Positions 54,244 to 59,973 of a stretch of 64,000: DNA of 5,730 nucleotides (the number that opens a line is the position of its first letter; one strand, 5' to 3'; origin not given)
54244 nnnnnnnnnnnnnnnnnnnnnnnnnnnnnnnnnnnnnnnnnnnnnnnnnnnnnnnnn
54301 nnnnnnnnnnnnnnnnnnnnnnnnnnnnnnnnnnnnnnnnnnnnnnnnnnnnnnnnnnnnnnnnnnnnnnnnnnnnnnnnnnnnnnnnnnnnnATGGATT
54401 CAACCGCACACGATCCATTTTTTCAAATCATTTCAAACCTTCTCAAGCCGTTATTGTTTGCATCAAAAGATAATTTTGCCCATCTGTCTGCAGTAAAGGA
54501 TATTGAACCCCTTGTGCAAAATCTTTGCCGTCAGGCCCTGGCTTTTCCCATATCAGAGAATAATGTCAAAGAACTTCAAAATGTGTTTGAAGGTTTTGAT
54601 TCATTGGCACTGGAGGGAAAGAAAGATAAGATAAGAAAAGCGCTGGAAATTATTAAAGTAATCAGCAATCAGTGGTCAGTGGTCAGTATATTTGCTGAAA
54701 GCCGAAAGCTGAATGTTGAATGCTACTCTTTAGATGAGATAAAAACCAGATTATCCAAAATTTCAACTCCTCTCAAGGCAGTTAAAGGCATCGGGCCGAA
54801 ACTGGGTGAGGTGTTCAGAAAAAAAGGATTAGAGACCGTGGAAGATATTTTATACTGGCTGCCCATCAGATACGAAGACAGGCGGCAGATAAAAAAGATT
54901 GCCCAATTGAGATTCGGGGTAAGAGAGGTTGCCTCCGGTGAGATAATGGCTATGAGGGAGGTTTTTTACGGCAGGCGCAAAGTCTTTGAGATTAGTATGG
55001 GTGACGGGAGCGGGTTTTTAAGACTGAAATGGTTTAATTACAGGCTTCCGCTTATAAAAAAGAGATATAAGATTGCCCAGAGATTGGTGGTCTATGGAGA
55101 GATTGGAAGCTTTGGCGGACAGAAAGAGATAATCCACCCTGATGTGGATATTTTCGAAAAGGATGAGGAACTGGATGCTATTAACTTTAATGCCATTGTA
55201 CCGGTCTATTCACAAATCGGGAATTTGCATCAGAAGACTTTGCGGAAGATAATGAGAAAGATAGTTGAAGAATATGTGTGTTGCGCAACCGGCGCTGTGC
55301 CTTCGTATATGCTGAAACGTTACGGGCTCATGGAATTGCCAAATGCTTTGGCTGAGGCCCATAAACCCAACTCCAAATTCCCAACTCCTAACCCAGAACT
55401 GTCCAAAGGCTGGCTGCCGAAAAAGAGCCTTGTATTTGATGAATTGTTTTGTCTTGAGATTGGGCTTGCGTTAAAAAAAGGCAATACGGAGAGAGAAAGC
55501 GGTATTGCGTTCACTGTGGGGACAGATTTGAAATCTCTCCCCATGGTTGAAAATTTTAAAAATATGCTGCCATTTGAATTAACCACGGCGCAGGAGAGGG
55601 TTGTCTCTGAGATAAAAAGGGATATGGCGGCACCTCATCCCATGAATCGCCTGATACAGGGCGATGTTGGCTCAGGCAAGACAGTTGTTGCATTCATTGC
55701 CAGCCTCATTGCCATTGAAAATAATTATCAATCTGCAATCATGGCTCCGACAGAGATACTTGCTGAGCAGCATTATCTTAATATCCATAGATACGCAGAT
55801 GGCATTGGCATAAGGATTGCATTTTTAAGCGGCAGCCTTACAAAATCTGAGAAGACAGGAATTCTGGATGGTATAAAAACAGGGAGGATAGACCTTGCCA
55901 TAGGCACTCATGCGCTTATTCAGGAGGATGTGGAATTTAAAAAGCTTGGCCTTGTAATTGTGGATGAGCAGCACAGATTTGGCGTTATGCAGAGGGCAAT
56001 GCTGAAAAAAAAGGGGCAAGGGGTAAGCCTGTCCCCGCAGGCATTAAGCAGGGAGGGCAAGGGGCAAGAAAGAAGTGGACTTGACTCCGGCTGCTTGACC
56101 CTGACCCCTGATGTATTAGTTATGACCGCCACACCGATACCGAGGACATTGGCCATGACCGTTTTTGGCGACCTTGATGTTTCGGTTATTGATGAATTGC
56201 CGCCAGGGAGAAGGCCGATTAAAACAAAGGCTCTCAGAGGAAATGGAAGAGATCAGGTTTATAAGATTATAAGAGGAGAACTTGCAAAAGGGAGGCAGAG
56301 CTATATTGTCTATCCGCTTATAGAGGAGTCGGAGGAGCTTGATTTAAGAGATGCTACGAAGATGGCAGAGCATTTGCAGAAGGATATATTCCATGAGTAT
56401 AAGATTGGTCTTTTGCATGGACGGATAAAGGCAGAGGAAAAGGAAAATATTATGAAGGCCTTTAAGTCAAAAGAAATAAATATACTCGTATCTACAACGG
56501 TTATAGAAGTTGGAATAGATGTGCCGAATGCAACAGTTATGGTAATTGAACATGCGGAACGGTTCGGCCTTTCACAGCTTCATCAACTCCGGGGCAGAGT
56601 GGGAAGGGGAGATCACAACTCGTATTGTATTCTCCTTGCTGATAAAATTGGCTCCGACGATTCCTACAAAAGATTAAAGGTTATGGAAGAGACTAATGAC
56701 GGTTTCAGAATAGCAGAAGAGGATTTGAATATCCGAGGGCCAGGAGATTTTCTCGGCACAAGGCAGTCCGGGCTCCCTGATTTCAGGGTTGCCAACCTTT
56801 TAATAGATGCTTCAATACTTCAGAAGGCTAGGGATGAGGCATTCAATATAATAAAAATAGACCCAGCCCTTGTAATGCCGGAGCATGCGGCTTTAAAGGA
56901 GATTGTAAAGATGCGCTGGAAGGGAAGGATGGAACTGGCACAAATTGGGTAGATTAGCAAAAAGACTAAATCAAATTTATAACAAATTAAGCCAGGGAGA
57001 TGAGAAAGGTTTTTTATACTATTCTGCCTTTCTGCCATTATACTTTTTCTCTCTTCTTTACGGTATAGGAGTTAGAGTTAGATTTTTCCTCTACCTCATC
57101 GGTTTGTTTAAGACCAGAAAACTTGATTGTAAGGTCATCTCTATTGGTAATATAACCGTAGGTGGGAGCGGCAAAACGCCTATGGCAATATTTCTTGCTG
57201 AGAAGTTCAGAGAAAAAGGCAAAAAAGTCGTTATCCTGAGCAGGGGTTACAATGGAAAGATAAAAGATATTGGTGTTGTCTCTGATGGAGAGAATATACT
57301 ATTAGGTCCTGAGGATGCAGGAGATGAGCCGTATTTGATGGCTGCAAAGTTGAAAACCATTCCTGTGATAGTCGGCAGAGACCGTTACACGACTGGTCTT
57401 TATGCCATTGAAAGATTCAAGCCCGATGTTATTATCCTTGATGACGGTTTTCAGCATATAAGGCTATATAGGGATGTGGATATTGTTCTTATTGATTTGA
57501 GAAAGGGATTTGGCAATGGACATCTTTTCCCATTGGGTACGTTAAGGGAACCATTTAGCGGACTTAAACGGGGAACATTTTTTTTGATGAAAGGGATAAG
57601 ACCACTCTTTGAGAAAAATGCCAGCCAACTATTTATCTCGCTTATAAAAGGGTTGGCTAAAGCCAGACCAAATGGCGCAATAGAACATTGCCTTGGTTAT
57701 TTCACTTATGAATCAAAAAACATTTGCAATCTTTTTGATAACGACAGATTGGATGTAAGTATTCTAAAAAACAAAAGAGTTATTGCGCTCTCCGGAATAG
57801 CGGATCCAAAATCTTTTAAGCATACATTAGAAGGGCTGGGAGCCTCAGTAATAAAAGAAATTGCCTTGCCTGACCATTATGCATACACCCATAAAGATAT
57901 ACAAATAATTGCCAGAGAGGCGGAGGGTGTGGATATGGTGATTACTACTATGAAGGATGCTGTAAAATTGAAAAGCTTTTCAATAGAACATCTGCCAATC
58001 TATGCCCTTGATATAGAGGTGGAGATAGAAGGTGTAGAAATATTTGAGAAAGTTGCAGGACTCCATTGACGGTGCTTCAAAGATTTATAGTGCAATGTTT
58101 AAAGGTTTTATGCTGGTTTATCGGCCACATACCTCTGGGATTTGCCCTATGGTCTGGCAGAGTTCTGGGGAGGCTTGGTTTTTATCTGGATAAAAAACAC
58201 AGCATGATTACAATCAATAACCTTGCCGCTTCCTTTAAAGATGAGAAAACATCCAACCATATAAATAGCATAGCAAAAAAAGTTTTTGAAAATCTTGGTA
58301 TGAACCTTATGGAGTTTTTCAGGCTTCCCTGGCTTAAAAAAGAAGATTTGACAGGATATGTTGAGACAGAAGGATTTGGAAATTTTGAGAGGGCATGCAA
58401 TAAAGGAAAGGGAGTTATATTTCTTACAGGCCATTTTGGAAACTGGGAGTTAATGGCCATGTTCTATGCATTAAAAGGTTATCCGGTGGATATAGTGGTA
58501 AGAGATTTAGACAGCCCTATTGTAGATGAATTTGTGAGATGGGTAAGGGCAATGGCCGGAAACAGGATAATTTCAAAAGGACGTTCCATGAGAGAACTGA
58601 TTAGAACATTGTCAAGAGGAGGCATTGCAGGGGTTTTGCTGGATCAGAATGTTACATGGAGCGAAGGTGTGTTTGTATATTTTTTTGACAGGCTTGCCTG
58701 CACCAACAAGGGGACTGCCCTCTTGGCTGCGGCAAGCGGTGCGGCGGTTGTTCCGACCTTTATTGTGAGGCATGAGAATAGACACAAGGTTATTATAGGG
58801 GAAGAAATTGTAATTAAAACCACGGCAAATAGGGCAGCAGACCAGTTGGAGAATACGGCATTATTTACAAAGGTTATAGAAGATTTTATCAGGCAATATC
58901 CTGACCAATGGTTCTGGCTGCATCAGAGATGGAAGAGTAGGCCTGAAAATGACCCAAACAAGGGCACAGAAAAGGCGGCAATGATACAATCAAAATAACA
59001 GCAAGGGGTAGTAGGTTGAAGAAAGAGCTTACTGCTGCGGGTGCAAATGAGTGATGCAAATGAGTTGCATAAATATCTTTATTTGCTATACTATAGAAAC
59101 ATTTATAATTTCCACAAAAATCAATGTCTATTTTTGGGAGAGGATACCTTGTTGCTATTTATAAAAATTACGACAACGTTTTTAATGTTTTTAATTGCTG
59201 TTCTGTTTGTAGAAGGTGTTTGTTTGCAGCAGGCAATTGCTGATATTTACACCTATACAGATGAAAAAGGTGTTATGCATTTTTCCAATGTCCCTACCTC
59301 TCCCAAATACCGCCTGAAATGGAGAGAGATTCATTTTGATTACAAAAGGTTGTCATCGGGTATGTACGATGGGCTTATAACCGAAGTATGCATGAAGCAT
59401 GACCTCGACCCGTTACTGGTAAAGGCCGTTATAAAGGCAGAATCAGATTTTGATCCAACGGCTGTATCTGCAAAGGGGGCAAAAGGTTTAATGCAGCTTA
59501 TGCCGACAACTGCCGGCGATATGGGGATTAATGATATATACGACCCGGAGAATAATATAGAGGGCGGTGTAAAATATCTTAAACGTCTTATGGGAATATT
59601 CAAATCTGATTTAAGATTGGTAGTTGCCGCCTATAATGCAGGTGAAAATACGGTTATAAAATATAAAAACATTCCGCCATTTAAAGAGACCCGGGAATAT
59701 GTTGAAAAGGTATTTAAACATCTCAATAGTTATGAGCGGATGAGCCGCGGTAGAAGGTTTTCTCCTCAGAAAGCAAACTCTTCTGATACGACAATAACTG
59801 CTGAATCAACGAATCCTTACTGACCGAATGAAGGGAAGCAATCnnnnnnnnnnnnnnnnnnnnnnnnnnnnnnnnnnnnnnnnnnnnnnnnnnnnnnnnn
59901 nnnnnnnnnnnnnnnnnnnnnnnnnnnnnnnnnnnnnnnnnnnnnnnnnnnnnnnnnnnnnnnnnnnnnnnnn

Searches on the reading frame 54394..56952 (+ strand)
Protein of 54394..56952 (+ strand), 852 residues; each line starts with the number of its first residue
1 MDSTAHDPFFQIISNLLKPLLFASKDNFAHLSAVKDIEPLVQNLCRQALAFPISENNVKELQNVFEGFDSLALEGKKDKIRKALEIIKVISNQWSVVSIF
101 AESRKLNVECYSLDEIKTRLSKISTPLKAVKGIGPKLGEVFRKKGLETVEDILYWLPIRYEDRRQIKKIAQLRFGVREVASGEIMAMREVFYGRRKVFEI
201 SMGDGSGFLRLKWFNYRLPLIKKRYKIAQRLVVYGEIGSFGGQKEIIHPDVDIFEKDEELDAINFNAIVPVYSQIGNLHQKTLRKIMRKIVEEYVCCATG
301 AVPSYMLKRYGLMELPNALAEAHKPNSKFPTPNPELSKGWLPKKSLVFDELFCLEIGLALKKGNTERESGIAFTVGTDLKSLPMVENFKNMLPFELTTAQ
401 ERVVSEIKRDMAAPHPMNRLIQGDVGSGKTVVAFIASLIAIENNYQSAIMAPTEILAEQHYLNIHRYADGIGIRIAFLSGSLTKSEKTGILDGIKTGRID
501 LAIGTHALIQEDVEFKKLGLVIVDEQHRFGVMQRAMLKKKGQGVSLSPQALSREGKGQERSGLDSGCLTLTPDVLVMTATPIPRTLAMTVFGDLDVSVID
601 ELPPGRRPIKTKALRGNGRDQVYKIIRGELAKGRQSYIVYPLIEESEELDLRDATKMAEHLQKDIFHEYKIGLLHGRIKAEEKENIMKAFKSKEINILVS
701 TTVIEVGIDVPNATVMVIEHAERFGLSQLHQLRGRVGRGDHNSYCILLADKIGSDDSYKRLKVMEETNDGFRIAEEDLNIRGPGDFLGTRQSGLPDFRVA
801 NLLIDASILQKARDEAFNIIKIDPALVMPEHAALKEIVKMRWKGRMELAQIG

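Call 7: search_protein_families(library=pfam, proteins=[window:54394-56952:+])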
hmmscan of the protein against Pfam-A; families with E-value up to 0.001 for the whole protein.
window:54394-56952:+ (852 aa): 7 families
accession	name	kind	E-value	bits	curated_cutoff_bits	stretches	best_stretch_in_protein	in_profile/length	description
PF17191.10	RecG_wedge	-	8.9e-25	87.6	23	1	127-291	2-159/162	RecG wedge domain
PF00271.37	Helicase_C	-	9.3e-25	87.5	23.5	1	624-738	8-108/110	Helicase conserved C-terminal domain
PF00270.35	DEAD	-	3.1e-22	79.5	26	1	398-586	2-164/167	DEAD/DEAH box helicase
PF19833.4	RecG_dom3_C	-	2e-18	66.6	26.8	1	767-849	1-84/87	ATP-dependent DNA helicase RecG, domain 3, C-terminal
PF04851.21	ResIII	-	3.6e-07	30.7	22.5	1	395-531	3-139/164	Type III restriction enzyme, res subunit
PF22590.2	Cas3-like_C_2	-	5e-07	30.4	27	1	652-739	13-104/106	CRISPR-associated nuclease/helicase Cas3, C-terminal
PF01336.31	tRNA_anti-codon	-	2e-06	28.1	27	1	182-252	5-73/75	OB-fold nucleic acid binding domain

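Call 29: find_homologous_proteins(query=window:54394-56952:+, max_evalue=1e-50)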
Query window:54394-56952:+ (852 aa): 7992 proteins with E <= 1e-50 among 8000 candidates; the best 120 are listed.
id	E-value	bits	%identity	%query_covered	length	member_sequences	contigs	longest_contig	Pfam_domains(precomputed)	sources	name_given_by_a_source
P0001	0.0e+0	1906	100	100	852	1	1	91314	PF00270.36,PF17191.11,PF00271.38,PF01336.32,PF22590.3,PF19833.5,PF04851.22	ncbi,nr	ncbi:MAG: ATP-dependent DNA helicase RecG [Deltaproteobacteria bacterium]|nr:ATP-dependent DNA helic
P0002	0.0e+0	1407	75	100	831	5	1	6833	PF00270.36,PF17191.11,PF00271.38,PF01336.32,PF22590.3,PF19833.5,PF04851.22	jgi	-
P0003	0.0e+0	1383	73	100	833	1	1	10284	PF00270.36,PF17191.11,PF00271.38,PF01336.32,PF22590.3,PF19833.5,PF04851.22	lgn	-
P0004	0.0e+0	1382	73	100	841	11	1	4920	PF00270.36,PF17191.11,PF00271.38,PF01336.32,PF22590.3,PF19833.5,PF04851.22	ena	-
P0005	0.0e+0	1374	74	100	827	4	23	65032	PF00270.36,PF17191.11,PF00271.38,PF01336.32,PF22590.3,PF19833.5,PF04851.22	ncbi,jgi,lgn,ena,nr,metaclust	ncbi:MAG TPA: DNA helicase RecG [Deltaproteobacteria bacterium]|nr:DNA helicase RecG [Deltaproteobac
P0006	0.0e+0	1368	72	100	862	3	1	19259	PF00270.36,PF17191.11,PF00271.38,PF01336.32,PF22590.3,PF19833.5,PF04851.22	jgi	-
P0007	0.0e+0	1330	71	100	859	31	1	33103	PF00270.36,PF17191.11,PF00271.38,PF01336.32,PF22590.3,PF19833.5,PF04851.22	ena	-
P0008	0.0e+0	1330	71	100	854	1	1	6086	PF00270.36,PF17191.11,PF00271.38,PF01336.32,PF22590.3,PF19833.5,PF04851.22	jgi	-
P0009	0.0e+0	1329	71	100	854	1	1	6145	PF00270.36,PF17191.11,PF00271.38,PF01336.32,PF22590.3,PF19833.5,PF04851.22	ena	-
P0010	0.0e+0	1327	71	100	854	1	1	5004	PF00270.36,PF17191.11,PF00271.38,PF01336.32,PF22590.3,PF19833.5,PF04851.22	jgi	-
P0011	0.0e+0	1315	72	99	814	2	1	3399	PF00270.36,PF17191.11,PF00271.38,PF01336.32,PF22590.3,PF19833.5,PF04851.22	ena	-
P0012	0.0e+0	1313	71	100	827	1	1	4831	PF00270.36,PF17191.11,PF00271.38,PF01336.32,PF22590.3,PF19833.5,PF04851.22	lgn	-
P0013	0.0e+0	1299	69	100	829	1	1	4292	PF00270.36,PF17191.11,PF00271.38,PF01336.32,PF22590.3,PF19833.5,PF04851.22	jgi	-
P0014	0.0e+0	1296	71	100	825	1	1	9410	PF00270.36,PF17191.11,PF00271.38,PF01336.32,PF22590.3,PF19833.5,PF04851.22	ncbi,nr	ncbi:MAG: ATP-dependent DNA helicase RecG [Deltaproteobacteria bacterium]|nr:ATP-dependent DNA helic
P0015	0.0e+0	1288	69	100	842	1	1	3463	PF00270.36,PF17191.11,PF00271.38,PF01336.32,PF22590.3,PF19833.5,PF04851.22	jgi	-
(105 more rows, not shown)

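Call 30: find_encoding_contigs(protein=P0001, flank=10000, max_places=3)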
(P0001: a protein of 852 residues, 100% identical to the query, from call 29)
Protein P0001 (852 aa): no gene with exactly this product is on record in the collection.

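Call 31: find_encoding_contigs(protein=P0005, flank=10000, max_places=4)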
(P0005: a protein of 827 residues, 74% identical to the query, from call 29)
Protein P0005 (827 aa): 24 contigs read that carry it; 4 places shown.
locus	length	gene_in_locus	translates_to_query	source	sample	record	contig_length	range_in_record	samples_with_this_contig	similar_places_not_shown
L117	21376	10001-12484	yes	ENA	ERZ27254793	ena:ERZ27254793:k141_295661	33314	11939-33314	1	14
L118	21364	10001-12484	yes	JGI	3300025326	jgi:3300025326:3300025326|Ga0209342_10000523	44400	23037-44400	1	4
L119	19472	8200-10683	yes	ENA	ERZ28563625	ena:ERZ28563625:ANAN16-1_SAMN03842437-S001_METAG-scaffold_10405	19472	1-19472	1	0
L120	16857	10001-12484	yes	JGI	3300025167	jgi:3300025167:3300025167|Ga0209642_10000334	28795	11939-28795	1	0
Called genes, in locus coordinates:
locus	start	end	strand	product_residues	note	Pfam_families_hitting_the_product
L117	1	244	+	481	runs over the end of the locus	PF01743:PolyA_pol, PF12627:PolyA_pol_RNAbd, PF01966:HD (faint)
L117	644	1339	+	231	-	PF02535:Zip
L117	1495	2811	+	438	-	PF00206:Lyase_1, PF10397:ADSL_C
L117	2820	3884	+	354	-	PF21088:MS_channel_1st (weak), PF00924:MS_channel_2nd, PF21082:MS_channel_3rd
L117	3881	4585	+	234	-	PF01259:SAICAR_synt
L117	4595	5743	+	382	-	PF00988:CPSase_sm_chain, PF00117:GATase, PF07722:Peptidase_C26 (weak)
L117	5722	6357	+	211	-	PF25948:DUF7986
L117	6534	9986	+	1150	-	PF25596:CPSase_L_D1, PF02786:CPSase_L_D2, PF07478:Dala_Dala_lig_C (weak), PF13535:ATP-grasp_4 (weak), PF02787:CPSase_L_D3, PF25596:CPSase_L_D1, PF02786:CPSase_L_D2, PF02142:MGS, +3 more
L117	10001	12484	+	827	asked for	PF17191:RecG_wedge, PF01336:tRNA_anti-codon (weak), PF00270:DEAD, PF04851:ResIII, PF00271:Helicase_C, PF22590:Cas3-like_C_2 (weak), PF19833:RecG_dom3_C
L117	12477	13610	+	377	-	PF02606:LpxK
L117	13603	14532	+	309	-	PF03279:Lip_A_acyltrans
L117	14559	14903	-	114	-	PF07238:PilZ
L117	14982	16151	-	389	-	PF01676:Metalloenzyme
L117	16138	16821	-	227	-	PF01791:DeoC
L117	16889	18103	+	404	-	PF03739:LptF_LptG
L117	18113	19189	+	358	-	PF03739:LptF_LptG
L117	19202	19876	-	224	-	PF00072:Response_reg, PF00486:Trans_reg_C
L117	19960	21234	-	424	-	PF00675:Peptidase_M16, PF05193:Peptidase_M16_C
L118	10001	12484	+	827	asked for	PF17191:RecG_wedge, PF01336:tRNA_anti-codon (weak), PF00270:DEAD, PF04851:ResIII, PF00271:Helicase_C, PF22590:Cas3-like_C_2 (weak), PF19833:RecG_dom3_C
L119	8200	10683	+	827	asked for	PF17191:RecG_wedge, PF01336:tRNA_anti-codon (weak), PF00270:DEAD, PF04851:ResIII, PF00271:Helicase_C, PF22590:Cas3-like_C_2 (weak), PF19833:RecG_dom3_C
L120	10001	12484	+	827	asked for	PF17191:RecG_wedge, PF01336:tRNA_anti-codon (weak), PF00270:DEAD, PF04851:ResIII, PF00271:Helicase_C, PF22590:Cas3-like_C_2 (weak), PF19833:RecG_dom3_C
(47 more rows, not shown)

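Call 32: find_encoding_contigs(protein=P0007, flank=10000, max_places=3)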
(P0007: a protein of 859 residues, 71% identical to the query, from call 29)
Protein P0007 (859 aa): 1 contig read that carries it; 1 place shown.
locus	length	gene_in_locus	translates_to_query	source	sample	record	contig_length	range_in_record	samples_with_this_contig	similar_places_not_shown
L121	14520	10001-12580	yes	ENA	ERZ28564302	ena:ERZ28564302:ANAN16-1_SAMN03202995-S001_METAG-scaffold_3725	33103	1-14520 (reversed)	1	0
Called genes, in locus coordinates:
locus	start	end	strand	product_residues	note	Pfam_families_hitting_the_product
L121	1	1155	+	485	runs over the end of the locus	PF01743:PolyA_pol, PF12627:PolyA_pol_RNAbd, PF01966:HD (weak)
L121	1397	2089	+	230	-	PF02535:Zip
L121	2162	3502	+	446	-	PF00206:Lyase_1, PF10397:ADSL_C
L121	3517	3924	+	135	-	-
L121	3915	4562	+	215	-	PF21088:MS_channel_1st, PF00924:MS_channel_2nd, PF21082:MS_channel_3rd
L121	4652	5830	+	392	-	PF00988:CPSase_sm_chain, PF00117:GATase, PF07722:Peptidase_C26 (faint)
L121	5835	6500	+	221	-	PF25948:DUF7986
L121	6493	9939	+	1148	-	PF25596:CPSase_L_D1, PF02786:CPSase_L_D2, PF02787:CPSase_L_D3, PF25596:CPSase_L_D1, PF02786:CPSase_L_D2, PF02222:ATP-grasp, PF07478:Dala_Dala_lig_C, PF02142:MGS, +4 more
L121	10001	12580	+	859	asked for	PF17191:RecG_wedge, PF01336:tRNA_anti-codon (weak), PF00270:DEAD, PF04851:ResIII (weak), PF00271:Helicase_C, PF22590:Cas3-like_C_2 (weak), PF19833:RecG_dom3_C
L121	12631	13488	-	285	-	-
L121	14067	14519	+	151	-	?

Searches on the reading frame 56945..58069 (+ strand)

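Call 7: search_protein_families(library=pfam, proteins=[window:56945-58069:+])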
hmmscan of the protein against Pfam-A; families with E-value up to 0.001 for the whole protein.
window:56945-58069:+ (374 aa): 1 family
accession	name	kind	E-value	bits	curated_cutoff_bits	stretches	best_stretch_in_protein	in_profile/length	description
PF02606.20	LpxK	-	7e-91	305.2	27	1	31-361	4-314/328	Tetraacyldisaccharide-1-P 4'-kinase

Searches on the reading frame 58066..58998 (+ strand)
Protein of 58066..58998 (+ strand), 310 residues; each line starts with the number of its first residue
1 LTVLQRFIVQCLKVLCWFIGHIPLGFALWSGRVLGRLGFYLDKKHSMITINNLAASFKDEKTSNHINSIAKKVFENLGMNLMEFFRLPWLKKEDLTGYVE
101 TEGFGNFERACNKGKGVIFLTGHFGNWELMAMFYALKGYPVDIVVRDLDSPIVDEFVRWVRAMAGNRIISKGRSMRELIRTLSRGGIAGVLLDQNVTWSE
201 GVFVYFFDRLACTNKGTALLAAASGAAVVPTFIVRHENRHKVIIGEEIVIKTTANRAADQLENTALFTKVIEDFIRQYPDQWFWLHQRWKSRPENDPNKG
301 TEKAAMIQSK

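Call 7: search_protein_families(library=pfam, proteins=[window:58066-58998:+])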
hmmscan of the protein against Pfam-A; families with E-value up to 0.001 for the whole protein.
window:58066-58998:+ (310 aa): 1 family
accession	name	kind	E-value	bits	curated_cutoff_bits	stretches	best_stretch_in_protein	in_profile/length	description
PF03279.18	Lip_A_acyltrans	-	5.8e-49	167.3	22.3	1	4-290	11-294/295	Bacterial lipid A biosynthesis acyltransferase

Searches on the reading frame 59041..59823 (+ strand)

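Call 7: search_protein_families(library=pfam, proteins=[window:59041-59823:+])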
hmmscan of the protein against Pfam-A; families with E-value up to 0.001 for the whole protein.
window:59041-59823:+ (260 aa): 2 families
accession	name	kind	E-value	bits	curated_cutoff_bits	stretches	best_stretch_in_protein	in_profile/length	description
PF01464.25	SLT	-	1.2e-29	102.7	21.3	1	118-220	8-116/117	Transglycosylase SLT domain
PF13511.11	DUF4124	-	1.4e-06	28.9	22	1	63-88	8-31/56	Domain of unknown function (DUF4124)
